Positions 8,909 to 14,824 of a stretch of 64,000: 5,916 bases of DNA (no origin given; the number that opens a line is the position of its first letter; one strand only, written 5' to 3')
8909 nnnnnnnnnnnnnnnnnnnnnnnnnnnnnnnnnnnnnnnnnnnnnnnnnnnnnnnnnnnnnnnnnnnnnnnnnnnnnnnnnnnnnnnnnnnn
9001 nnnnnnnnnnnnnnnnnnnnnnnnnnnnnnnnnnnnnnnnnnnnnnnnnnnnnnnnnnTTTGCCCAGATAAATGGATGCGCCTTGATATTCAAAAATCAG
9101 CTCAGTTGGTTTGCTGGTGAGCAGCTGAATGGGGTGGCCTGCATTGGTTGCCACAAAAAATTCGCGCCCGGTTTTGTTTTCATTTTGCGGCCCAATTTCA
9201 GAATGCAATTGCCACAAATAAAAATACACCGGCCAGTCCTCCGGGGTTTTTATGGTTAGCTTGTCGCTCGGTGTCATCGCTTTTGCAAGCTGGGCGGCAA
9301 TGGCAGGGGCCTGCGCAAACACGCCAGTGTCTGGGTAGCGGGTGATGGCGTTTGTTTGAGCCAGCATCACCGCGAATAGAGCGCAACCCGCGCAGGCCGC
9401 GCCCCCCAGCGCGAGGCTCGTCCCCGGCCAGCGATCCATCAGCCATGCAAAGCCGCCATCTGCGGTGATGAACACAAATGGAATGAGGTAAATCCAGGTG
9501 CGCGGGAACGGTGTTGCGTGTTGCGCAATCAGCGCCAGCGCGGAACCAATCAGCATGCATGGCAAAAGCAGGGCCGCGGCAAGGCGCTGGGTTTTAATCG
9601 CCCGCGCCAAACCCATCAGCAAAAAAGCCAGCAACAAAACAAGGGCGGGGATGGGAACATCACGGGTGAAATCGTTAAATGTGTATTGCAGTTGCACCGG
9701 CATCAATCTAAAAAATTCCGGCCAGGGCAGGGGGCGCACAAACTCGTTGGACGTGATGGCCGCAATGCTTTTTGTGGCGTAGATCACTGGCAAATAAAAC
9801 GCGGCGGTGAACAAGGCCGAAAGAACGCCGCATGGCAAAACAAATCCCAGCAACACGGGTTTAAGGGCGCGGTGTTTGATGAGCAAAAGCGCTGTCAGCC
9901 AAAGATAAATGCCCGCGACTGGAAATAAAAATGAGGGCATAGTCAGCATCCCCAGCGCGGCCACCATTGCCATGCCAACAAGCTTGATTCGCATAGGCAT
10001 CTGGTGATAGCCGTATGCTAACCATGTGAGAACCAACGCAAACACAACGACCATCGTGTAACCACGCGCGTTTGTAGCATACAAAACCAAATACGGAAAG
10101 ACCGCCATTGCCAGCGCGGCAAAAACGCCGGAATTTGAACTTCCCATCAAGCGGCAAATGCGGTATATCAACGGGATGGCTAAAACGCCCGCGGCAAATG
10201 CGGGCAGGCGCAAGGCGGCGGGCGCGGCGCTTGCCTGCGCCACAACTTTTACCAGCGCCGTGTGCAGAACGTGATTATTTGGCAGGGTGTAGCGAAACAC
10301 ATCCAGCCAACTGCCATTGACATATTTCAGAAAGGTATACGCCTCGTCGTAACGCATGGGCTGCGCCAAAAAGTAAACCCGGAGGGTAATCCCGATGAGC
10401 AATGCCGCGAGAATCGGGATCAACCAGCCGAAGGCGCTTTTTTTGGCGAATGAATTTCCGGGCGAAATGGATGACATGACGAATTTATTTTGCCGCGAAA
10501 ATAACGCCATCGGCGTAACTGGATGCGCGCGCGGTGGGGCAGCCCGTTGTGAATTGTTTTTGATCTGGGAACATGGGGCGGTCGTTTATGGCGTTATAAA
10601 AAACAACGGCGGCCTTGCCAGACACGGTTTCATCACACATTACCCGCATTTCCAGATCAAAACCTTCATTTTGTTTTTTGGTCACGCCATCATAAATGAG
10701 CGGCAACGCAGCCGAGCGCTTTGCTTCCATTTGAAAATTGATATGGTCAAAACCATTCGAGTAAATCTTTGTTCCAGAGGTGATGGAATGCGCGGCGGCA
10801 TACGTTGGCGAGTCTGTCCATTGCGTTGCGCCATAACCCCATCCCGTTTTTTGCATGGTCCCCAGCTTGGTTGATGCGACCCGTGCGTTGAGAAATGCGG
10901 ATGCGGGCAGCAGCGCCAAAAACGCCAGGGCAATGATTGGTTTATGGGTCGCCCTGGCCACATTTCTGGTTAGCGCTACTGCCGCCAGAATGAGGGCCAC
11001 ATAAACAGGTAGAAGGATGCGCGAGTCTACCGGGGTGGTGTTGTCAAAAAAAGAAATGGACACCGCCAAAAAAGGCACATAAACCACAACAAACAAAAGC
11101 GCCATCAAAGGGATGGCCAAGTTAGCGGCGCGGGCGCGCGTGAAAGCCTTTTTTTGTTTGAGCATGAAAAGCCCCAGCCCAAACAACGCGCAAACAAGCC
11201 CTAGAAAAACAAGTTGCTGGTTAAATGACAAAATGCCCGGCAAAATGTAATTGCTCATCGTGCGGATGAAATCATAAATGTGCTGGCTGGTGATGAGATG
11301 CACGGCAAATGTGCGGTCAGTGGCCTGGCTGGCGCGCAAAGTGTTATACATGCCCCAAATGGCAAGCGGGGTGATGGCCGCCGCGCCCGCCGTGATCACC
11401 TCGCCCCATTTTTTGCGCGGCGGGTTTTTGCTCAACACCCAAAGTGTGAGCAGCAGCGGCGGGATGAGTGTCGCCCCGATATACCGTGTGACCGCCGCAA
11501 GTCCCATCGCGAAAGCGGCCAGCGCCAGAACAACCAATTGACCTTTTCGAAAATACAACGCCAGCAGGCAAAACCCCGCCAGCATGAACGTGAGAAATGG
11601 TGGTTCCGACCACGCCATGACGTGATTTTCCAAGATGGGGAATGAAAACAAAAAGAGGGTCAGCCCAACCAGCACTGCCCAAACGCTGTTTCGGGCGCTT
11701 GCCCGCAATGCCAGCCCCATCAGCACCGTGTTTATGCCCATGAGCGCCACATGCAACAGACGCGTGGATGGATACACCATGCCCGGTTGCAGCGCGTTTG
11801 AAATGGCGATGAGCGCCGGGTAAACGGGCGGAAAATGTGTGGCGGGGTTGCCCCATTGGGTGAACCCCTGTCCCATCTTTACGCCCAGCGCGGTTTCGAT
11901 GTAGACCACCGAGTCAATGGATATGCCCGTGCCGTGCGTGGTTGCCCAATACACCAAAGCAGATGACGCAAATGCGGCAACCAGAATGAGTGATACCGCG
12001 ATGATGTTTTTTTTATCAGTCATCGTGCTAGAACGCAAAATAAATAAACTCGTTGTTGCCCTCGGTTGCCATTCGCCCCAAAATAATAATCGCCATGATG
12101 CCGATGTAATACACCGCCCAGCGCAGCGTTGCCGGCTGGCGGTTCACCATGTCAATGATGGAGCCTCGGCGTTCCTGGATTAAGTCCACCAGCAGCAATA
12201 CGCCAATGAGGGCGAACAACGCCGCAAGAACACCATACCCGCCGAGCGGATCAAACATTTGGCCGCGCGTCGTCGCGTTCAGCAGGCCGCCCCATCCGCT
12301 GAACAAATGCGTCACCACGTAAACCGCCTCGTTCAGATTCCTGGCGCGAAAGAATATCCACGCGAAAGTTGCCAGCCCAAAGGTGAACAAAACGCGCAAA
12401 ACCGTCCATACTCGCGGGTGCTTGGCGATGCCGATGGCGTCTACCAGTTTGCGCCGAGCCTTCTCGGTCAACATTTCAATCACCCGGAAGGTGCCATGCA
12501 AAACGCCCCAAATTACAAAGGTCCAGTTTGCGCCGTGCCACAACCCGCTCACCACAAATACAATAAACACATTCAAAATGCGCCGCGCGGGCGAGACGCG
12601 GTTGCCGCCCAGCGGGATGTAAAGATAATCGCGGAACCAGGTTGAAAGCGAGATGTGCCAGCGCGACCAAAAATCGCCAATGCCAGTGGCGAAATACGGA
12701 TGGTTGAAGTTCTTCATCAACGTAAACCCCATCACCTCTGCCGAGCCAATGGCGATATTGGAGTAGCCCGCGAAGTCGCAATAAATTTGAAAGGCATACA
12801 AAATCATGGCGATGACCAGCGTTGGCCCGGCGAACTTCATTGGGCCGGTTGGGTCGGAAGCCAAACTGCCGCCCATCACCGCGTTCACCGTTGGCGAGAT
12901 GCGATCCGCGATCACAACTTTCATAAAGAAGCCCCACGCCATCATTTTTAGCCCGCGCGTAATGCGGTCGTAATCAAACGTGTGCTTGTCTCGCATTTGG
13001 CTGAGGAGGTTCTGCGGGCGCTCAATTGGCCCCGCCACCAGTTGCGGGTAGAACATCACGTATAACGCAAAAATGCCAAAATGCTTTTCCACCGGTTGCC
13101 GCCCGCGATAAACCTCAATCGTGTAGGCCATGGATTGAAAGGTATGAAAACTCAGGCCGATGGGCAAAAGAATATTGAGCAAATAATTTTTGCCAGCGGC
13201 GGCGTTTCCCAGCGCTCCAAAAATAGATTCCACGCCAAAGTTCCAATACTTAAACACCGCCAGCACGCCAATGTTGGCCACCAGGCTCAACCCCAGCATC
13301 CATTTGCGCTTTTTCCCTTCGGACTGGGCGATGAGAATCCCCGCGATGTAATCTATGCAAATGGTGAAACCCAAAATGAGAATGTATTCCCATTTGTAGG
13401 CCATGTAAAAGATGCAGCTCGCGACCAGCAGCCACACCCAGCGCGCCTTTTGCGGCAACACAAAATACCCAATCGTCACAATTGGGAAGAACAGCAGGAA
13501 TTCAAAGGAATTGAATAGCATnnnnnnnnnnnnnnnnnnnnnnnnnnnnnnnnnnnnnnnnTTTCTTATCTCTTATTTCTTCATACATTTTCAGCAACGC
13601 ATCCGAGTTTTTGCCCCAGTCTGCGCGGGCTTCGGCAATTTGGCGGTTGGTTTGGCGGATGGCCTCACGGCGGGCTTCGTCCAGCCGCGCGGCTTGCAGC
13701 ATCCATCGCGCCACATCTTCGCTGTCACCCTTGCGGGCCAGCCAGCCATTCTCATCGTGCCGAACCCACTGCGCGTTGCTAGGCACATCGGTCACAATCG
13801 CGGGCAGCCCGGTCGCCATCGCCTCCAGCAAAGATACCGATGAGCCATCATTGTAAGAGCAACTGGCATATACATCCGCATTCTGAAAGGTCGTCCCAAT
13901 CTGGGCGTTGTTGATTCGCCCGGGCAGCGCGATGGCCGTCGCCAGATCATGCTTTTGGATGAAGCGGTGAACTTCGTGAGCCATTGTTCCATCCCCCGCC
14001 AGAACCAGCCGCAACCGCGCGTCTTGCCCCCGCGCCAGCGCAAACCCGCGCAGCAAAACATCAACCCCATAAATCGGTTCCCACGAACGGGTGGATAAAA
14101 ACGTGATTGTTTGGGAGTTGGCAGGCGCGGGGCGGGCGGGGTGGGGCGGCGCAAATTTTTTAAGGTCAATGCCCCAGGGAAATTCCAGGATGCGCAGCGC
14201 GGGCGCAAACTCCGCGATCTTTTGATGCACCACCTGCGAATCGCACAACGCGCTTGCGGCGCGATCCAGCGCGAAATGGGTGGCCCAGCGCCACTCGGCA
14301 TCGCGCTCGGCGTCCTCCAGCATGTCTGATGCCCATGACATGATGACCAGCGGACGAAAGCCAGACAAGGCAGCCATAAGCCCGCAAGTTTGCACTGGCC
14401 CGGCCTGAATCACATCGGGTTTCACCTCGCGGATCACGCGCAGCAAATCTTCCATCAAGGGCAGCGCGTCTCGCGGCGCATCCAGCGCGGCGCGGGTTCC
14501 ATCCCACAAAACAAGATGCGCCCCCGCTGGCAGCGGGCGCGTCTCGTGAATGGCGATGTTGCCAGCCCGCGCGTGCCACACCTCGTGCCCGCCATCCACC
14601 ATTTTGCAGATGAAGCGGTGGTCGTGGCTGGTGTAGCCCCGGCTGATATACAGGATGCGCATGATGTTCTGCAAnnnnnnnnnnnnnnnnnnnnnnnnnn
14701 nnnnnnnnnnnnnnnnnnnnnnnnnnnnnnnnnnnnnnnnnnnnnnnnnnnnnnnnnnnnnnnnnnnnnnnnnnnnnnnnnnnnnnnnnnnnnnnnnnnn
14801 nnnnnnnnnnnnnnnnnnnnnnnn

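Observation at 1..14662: Nine-gene co-directional envelope-glycan locus dominated by six large GT-C-like membrane proteins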

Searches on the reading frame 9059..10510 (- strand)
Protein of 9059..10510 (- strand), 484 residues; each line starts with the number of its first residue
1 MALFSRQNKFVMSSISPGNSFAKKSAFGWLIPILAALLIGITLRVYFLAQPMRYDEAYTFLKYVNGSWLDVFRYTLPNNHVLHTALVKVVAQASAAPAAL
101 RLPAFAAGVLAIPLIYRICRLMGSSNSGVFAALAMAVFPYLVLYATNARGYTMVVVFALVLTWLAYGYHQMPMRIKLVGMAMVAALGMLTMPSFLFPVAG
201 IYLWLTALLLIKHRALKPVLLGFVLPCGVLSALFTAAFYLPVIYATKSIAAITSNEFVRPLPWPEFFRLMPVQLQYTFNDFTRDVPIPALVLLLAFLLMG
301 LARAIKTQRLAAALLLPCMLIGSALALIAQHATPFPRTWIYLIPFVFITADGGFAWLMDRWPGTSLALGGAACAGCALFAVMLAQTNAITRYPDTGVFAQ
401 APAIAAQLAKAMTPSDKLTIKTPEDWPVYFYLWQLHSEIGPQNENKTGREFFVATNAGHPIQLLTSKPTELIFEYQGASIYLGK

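Call 6: search_protein_families(library=pfam, proteins=[window:9059-10510:-], max_evalue=0.01)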
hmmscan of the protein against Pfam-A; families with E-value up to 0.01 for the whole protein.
window:9059-10510:- (484 aa): 1 family
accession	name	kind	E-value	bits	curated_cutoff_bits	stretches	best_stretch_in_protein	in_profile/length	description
PF13231.12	PMT_2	-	1.4e-06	29.1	26.1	1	98-207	22-131/160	Dolichyl-phosphate-mannose-protein mannosyltransferase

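Call 7: search_protein_families(library=ncbifam, proteins=[window:9059-10510:-], max_evalue=0.1)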
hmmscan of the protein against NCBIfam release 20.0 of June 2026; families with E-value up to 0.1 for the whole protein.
window:9059-10510:- (484 aa): 0 families

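Call 73: search_solved_structures(query=window:9059-10510:-, max_evalue=1)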
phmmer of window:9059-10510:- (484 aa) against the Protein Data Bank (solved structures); distinct sequences matched with E-value up to 1: 0.

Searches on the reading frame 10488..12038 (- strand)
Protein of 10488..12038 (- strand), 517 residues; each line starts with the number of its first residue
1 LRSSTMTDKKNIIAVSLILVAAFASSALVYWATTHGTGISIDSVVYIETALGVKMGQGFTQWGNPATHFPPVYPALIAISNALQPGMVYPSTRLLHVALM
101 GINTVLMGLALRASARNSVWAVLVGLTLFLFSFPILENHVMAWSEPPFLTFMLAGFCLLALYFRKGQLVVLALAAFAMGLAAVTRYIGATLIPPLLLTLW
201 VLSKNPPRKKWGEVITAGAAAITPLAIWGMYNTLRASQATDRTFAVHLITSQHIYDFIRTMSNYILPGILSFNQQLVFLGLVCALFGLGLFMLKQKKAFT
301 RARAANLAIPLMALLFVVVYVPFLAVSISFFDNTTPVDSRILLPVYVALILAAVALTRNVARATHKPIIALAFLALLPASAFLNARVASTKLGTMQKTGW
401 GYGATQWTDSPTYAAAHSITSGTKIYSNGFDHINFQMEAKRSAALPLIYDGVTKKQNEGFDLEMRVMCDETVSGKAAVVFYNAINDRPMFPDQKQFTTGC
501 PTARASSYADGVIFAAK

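Call 6: search_protein_families(library=pfam, proteins=[window:10488-12038:-], max_evalue=0.01)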
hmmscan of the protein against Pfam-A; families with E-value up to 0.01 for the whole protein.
window:10488-12038:- (517 aa): 1 family
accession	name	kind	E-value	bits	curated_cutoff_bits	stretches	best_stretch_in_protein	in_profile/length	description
PF02366.24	PMT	-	1.1e-07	32.2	22.7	1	83-206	75-204/245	Dolichyl-phosphate-mannose-protein mannosyltransferase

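Call 7: search_protein_families(library=ncbifam, proteins=[window:10488-12038:-], max_evalue=0.1)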
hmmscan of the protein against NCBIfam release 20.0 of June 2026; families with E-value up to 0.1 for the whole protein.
window:10488-12038:- (517 aa): 1 family
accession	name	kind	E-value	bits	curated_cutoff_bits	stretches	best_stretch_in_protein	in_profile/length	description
NF047440.1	LA3751_2_3_fam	subfamily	0.00044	19.2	200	1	68-379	80-377/460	LA_3751/LA_3752 family putative glycosyltransferase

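Call 72: search_solved_structures(query=window:10488-12038:-, max_evalue=1)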
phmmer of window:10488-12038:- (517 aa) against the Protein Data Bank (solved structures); distinct sequences matched with E-value up to 1: 0.

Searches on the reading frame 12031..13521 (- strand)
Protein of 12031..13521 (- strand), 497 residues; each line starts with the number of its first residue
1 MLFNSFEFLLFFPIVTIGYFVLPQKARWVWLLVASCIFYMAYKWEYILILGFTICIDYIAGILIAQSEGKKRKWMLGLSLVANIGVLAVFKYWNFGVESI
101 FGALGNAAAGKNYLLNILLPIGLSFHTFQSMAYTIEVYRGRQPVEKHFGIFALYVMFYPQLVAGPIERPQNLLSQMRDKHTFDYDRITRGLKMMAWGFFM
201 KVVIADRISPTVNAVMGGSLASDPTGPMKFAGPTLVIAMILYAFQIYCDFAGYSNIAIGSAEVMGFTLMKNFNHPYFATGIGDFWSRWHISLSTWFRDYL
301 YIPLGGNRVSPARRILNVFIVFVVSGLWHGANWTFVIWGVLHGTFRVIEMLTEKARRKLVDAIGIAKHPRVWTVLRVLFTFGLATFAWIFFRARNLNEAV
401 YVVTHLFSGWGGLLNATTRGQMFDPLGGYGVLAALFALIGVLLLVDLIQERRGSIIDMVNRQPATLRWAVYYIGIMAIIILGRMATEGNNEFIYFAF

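Call 6: search_protein_families(library=pfam, proteins=[window:12031-13521:-], max_evalue=0.01)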
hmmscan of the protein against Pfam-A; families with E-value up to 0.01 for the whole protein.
window:12031-13521:- (497 aa): 2 families
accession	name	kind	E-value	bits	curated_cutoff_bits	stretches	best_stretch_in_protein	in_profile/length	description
PF03062.24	MBOAT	-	4.5e-31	108.8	27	1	151-391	84-332/337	MBOAT, membrane-bound O-acyltransferase family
PF13813.11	MBOAT_2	-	8.1e-09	36.1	25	1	271-331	4-66/85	Membrane bound O-acyl transferase family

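Call 7: search_protein_families(library=ncbifam, proteins=[window:12031-13521:-], max_evalue=0.1)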
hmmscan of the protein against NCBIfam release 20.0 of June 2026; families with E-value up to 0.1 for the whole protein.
window:12031-13521:- (497 aa): 1 family
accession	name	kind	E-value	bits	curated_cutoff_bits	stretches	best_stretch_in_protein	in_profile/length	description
TIGR04091.1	LTA_dltB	equivalog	1.9e-47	162.3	375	1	5-391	5-376/380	D-alanyl-lipoteichoic acid biosynthesis protein DltB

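Call 71: search_solved_structures(query=window:12031-13521:-, max_evalue=0.001)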
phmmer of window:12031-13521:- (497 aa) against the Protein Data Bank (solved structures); distinct sequences matched with E-value up to 0.001: 4.
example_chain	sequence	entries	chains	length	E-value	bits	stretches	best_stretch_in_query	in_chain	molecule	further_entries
6bug_C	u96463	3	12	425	3.7e-29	105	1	113-392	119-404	D-alanyl transfer protein DltB | Integral membrane protein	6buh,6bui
8jem_A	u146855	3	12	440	5.2e-29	104.6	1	113-392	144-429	Teichoic acid D-alanyltransferase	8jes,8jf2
9vjm_A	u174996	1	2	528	0.00063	21.8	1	192-330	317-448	Diacylglycerol O-acyltransferase 1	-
9vk0_A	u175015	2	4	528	0.00063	21.8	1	192-330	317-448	Diacylglycerol O-acyltransferase 1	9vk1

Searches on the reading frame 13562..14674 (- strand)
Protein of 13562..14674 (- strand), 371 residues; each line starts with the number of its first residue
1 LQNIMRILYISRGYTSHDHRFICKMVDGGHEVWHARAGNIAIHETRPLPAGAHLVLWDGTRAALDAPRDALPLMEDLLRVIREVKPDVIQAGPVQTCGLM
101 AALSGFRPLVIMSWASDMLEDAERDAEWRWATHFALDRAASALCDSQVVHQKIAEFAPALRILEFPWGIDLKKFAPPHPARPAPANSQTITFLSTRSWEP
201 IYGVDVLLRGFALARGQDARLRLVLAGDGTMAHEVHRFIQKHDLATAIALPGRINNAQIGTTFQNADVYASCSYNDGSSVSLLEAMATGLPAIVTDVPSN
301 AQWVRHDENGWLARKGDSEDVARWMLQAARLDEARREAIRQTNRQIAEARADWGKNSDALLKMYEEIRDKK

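Call 6: search_protein_families(library=pfam, proteins=[window:13562-14674:-], max_evalue=0.01)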
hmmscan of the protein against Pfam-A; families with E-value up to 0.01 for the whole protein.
window:13562-14674:- (371 aa): 5 families
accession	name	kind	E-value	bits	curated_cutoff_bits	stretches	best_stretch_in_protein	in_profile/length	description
PF00534.26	Glycos_transf_1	-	3.5e-26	92.2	26.4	1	186-342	12-169/172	Glycosyl transferases group 1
PF13692.12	Glyco_trans_1_4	-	3.9e-23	82.7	27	1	189-327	3-138/142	Glycosyl transferases group 1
PF13524.12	Glyco_trans_1_2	-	2.7e-05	24.6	25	1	241-361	27-143/144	Glycosyl transferase-like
PF13477.12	Glyco_trans_4_2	-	0.00013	22.6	23.4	1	67-139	57-132/139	Glycosyl transferase 4-like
PF20706.3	GT4-conflict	-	0.00057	19.4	26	1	152-351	164-363/385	Family 4 Glycosyltransferase in conflict systems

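Call 7: search_protein_families(library=ncbifam, proteins=[window:13562-14674:-], max_evalue=0.1)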
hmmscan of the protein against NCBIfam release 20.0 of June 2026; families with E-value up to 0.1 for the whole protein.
window:13562-14674:- (371 aa): 34 families (the best 25 are shown)
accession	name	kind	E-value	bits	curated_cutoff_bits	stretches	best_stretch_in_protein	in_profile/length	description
TIGR03088.1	stp2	hypoth_equivalog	5.8e-27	94.7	409.05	1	72-366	68-372/374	TIGR03088 family PEP-CTERM/XrtA system glycosyltransferase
NF038229.1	Glyco4_Geo_Pelo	equivalog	1.1e-26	93.7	400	1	75-367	45-336/338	GPMC system family 4 glycosyltransferase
NF041876.1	EPS_EpsE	equivalog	1.7e-25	90.1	400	1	147-352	174-381/389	exopolysaccharide biosynthesis GT4 family glycosyltransferase EpsE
TIGR04063.1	stp3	hypoth_equivalog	1.2e-17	64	442.05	1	151-367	171-395/397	TIGR04063 family PEP-CTERM/XrtA system glycosyltransferase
TIGR03999.1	thiol_BshA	equivalog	1.4e-14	53.8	273.7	1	209-367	219-373/375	N-acetyl-alpha-D-glucosaminyl L-malate synthase BshA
TIGR04047.1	MSMEG_0565_glyc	hypoth_equivalog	1.6e-14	53.8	259.85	1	133-365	133-372/373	MSMEG_0565 family glycosyltransferase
NF038295.1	EPS_HpsP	equivalog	1.2e-12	47.5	550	1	184-367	204-387/388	hormogonium polysaccharide biosynthesis glycosyltransferase HpsP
NF047684.1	TeichurnBiosyTuaC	equivalog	4.9e-12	45.5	550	1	138-367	164-389/391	teichuronic acid biosynthesis protein TuaC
TIGR04005.1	wcaL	equivalog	3.1e-10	39.5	537.6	1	166-348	203-387/406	colanic acid biosynthesis glycosyltransferase WcaL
NF053513.1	Gtran_IagA_BgsA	equivalog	5.9e-10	38.7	460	1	231-367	202-331/333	LTA glycolipid anchor biosynthesis glycosyltransferase, IagA/BgsA family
TIGR02918.1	TIGR02918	equivalog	2.9e-09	36.2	574.6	1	204-320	334-448/500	accessory Sec system glycosyltransferase GtfA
NF046085.1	XrtY_assoc_Gly1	equivalog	5.5e-09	35.3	400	1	185-368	207-385/387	XrtY-associated glycosyltransferase XYAG1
TIGR03449.1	mycothiol_MshA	equivalog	6.2e-09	35.2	462.5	1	166-367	194-403/406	D-inositol-3-phosphate glycosyltransferase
NF049988.1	MGlcDAGSynMgs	equivalog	7.4e-09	35.4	400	1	210-318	234-342/398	alpha-monoglucosyldiacylglycerol synthase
TIGR04157.1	glyco_rSAM_CFB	subfamily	2.2e-08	33.5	400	1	200-313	238-348/406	TIGR04157 family glycosyltransferase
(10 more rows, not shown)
